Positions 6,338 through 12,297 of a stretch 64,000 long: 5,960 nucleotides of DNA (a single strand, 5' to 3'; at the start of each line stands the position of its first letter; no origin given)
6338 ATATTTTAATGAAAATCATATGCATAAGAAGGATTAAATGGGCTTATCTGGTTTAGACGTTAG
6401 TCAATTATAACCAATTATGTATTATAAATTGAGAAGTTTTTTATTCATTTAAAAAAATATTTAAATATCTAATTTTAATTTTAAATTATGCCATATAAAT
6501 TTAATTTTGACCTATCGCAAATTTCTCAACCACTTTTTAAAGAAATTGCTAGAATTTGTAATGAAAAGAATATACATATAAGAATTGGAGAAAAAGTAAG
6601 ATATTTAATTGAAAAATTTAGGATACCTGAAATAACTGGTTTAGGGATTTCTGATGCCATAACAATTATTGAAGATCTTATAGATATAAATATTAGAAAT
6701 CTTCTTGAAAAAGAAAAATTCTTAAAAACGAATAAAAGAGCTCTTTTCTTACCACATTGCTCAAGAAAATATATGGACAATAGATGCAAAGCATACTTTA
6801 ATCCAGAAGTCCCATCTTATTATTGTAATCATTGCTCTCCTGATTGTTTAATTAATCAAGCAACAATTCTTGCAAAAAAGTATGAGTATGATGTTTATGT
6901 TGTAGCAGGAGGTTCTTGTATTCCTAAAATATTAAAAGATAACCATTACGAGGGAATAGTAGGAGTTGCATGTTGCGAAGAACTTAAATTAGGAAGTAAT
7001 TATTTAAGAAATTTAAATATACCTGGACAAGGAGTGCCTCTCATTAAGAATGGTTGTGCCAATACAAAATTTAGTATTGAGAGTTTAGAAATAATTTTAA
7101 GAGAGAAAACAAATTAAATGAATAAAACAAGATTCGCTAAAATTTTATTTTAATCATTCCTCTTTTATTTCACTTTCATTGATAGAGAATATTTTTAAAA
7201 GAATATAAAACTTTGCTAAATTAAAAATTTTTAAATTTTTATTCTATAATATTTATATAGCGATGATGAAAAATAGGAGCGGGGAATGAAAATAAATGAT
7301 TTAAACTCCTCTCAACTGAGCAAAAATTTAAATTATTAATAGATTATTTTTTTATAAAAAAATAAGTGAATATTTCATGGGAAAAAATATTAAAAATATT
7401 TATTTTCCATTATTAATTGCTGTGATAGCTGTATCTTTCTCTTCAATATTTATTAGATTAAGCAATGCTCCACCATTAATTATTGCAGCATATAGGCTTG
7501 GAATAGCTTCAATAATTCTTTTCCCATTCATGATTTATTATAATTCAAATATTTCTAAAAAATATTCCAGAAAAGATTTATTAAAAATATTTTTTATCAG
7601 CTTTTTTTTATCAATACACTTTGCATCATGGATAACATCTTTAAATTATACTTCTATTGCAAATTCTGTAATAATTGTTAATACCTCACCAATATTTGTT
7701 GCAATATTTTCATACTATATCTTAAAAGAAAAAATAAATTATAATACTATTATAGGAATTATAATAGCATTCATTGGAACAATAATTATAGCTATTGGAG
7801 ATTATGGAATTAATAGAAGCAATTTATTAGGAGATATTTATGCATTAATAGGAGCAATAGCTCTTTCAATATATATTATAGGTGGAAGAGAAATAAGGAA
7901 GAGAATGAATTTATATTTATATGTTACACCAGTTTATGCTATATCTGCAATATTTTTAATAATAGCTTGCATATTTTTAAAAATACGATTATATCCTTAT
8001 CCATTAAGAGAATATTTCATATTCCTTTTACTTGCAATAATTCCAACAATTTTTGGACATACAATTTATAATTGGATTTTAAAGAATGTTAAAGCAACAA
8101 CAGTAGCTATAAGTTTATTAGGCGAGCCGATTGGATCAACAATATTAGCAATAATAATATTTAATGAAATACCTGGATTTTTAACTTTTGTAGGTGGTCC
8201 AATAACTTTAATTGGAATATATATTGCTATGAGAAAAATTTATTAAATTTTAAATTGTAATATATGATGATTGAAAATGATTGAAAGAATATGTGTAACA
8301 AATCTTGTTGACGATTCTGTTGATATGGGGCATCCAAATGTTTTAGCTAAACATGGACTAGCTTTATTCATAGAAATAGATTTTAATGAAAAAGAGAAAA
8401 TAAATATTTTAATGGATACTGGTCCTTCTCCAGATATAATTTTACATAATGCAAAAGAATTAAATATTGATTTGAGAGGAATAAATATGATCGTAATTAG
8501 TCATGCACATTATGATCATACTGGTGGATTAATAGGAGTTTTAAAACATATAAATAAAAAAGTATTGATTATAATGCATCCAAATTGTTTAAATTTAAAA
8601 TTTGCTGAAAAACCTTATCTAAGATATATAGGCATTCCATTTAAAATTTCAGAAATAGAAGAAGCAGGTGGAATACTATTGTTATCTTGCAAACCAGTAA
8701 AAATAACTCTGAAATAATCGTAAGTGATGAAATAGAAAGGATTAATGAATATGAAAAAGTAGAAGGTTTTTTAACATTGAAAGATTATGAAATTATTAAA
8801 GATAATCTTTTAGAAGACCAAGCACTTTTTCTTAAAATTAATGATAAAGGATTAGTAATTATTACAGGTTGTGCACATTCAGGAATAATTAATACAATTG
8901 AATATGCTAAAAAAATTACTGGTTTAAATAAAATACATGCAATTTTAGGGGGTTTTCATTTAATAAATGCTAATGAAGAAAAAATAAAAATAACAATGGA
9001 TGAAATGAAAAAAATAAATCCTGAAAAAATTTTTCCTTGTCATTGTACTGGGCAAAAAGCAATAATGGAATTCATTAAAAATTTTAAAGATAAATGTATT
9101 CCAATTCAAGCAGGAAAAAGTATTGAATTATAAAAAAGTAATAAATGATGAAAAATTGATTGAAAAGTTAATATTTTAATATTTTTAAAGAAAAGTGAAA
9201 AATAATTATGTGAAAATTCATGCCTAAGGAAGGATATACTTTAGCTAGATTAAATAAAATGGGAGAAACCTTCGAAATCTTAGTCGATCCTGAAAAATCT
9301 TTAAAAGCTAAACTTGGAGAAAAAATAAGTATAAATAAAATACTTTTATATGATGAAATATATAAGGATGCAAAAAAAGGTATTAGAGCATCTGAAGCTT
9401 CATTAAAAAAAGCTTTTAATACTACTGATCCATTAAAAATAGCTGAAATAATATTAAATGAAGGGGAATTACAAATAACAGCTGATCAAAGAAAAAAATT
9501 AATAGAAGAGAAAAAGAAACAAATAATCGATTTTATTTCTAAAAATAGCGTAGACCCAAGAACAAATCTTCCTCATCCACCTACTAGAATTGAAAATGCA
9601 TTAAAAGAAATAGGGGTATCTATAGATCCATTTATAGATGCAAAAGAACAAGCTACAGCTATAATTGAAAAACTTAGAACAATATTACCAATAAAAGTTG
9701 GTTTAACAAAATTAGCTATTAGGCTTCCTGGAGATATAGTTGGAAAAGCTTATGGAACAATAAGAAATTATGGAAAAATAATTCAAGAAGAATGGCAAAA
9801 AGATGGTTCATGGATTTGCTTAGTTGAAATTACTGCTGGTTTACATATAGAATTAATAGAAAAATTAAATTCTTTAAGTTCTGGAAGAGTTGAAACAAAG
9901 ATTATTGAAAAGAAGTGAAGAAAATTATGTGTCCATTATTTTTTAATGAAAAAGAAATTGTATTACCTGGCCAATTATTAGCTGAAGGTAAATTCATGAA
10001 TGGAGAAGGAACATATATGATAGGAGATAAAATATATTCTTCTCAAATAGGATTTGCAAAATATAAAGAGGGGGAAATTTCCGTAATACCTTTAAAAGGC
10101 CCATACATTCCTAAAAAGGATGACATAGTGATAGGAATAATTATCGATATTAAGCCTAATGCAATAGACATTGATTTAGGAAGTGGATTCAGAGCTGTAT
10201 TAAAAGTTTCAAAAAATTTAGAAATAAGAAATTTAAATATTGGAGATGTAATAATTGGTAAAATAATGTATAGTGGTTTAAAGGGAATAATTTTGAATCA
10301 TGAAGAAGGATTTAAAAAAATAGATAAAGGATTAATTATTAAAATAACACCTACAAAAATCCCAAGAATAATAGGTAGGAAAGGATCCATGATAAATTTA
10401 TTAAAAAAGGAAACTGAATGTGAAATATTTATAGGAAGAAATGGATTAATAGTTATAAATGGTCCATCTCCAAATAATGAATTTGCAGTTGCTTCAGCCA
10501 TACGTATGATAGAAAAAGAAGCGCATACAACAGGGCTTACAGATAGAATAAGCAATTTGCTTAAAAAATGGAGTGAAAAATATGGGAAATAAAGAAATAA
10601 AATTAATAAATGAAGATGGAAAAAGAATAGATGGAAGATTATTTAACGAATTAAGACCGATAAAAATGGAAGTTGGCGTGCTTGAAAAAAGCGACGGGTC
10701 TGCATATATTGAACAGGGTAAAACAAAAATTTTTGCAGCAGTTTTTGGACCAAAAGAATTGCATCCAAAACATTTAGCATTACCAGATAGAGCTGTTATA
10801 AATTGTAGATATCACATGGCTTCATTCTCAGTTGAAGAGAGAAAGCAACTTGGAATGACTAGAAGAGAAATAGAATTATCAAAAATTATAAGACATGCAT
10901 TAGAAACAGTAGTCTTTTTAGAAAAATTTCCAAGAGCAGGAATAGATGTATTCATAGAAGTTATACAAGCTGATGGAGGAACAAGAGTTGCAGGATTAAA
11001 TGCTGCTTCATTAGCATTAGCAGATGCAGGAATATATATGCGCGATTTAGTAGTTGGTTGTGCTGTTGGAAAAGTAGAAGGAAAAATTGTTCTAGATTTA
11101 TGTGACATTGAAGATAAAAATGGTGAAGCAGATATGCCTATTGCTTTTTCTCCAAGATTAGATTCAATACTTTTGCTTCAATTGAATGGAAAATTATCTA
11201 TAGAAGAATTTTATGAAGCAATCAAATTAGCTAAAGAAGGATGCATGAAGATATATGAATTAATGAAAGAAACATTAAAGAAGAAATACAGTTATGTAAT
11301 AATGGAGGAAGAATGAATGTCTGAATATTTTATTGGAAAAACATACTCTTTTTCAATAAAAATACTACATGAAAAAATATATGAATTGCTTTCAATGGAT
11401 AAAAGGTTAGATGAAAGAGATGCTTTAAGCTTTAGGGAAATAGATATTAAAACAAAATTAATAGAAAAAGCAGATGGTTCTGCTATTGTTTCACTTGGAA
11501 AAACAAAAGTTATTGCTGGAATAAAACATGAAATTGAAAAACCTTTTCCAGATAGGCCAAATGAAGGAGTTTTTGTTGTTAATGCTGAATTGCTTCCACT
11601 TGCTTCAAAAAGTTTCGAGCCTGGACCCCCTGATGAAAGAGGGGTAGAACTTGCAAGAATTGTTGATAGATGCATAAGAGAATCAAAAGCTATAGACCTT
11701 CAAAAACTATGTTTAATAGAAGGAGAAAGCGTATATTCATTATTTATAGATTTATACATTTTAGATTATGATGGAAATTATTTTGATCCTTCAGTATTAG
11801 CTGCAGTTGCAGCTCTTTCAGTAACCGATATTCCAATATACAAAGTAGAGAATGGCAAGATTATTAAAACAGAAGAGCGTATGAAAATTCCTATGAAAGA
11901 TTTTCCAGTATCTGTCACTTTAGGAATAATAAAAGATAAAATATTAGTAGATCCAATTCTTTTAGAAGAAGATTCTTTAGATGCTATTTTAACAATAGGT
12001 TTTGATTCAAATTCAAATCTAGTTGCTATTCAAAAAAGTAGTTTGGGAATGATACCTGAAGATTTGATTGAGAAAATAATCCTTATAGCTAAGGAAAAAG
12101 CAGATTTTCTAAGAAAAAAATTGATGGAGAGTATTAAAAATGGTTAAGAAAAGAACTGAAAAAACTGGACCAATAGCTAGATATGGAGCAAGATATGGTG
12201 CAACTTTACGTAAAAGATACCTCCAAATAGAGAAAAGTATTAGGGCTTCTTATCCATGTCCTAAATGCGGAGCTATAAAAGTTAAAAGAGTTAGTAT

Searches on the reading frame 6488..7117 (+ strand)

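Call 15: search_protein_families(library=pfam, proteins=[window:6488-7117:+], max_evalue=0.001)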
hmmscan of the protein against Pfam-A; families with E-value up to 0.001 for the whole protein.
window:6488-7117:+ (209 aa): 1 family
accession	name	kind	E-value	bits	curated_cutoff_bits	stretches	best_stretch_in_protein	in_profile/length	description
PF01976.22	DUF116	-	1.8e-30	105.9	25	1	66-201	21-152/155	Protein of unknown function DUF116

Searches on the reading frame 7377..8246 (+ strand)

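Call 15: search_protein_families(library=pfam, proteins=[window:7377-8246:+], max_evalue=0.001)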
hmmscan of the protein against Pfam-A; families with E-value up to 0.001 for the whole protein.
window:7377-8246:+ (289 aa): 3 families
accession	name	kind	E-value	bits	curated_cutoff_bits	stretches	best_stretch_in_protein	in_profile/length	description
PF00892.27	EamA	-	1.1e-38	133.1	28.2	2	12-139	7-134/135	EamA-like transporter family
PF03151.22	TPT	-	8.9e-06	25.7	30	1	32-283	30-289/291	Triose-phosphate Transporter family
PF16913.11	PUNUT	-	0.00018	21.3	30.6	1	46-146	45-152/321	Purine nucleobase transmembrane transport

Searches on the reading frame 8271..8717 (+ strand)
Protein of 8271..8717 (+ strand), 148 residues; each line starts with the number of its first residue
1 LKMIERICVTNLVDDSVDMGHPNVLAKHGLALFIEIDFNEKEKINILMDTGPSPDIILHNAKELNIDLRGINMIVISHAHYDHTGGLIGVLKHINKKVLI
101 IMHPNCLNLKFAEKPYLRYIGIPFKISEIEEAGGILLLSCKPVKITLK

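Call 15: search_protein_families(library=pfam, proteins=[window:8271-8717:+], max_evalue=0.001)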
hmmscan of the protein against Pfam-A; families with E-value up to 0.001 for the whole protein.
window:8271-8717:+ (148 aa): 2 families
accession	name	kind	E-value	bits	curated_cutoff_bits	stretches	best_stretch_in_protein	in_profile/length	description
PF00753.33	Lactamase_B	-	1.5e-11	45.1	22.7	1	41-123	13-96/196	Metallo-beta-lactamase superfamily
PF12706.13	Lactamase_B_2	-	1.4e-08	35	27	1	45-107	2-67/200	Beta-lactamase superfamily domain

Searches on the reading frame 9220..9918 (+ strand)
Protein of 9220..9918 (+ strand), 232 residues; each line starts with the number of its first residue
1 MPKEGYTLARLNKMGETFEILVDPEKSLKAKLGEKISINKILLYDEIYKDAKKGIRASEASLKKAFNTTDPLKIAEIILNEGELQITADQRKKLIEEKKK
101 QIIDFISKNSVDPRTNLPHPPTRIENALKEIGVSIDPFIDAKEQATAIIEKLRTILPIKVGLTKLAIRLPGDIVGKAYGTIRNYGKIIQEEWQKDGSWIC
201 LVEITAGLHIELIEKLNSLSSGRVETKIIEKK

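Call 16: search_protein_families(library=pfam, proteins=[window:9220-9918:+], max_evalue=0.001)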
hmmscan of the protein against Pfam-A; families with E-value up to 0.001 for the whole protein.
window:9220-9918:+ (232 aa): 3 families
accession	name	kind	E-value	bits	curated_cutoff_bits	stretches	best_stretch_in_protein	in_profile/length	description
PF09377.16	SBDS_domain_II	-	1.7e-25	89.1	27.2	1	100-160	1-61/62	SBDS protein, domain II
PF01172.24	SBDS_N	-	8.5e-24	83.7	24.6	1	7-92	3-88/88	Shwachman-Bodian-Diamond syndrome (SBDS) N-terminal domain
PF20268.4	SBDS_C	-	3.3e-17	62.6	27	1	164-230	2-70/71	SBDS protein, C-terminal domain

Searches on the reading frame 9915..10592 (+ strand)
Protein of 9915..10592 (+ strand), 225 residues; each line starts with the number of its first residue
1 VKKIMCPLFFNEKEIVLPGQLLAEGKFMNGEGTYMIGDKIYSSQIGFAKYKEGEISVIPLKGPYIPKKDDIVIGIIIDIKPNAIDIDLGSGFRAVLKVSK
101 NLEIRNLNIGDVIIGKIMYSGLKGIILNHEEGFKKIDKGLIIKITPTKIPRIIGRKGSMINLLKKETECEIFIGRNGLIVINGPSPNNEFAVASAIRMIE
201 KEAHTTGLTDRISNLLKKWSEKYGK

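Call 16: search_protein_families(library=pfam, proteins=[window:9915-10592:+], max_evalue=0.001)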
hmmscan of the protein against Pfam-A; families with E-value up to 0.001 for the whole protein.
window:9915-10592:+ (225 aa): 5 families
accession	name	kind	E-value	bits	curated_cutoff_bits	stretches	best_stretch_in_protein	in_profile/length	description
PF22625.2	ECR1_N_2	-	2.1e-13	50.2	27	1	14-61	2-51/51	Exosome RNA binding protein RRP4 N-terminal domain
PF00013.35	KH_1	-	7.4e-09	35.7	21.5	1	142-200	4-65/66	KH domain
PF14382.12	ECR1_N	-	3.2e-08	33.7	27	1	15-47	1-34/38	Exosome complex exonuclease RRP4 N-terminal region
PF15985.11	KH_6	-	1.1e-06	29.3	27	1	139-186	1-46/47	KH domain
PF21266.3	RRP4_S1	-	0.00019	22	27.3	0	64-100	2-38/73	RRP4, S1 domain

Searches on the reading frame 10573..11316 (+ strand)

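Call 16: search_protein_families(library=pfam, proteins=[window:10573-11316:+], max_evalue=0.001)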
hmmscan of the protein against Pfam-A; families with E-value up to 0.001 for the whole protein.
window:10573-11316:+ (247 aa): 2 families
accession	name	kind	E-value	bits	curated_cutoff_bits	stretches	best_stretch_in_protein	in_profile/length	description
PF01138.27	RNase_PH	-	1.5e-35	122.9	25.5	1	26-154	1-129/130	3' exoribonuclease family, domain 1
PF03725.20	RNase_PH_C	-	2e-14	53.7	20.8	1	158-223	1-67/67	3' exoribonuclease family, domain 2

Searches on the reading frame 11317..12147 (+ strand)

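Call 16: search_protein_families(library=pfam, proteins=[window:11317-12147:+], max_evalue=0.001)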
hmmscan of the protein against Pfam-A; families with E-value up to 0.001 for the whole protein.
window:11317-12147:+ (276 aa): 2 families
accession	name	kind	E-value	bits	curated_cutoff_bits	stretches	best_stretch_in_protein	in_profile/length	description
PF01138.27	RNase_PH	-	3e-34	118.7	25.5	1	39-173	2-130/130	3' exoribonuclease family, domain 1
PF03725.20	RNase_PH_C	-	2.5e-13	50.2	20.8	1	195-260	1-66/67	3' exoribonuclease family, domain 2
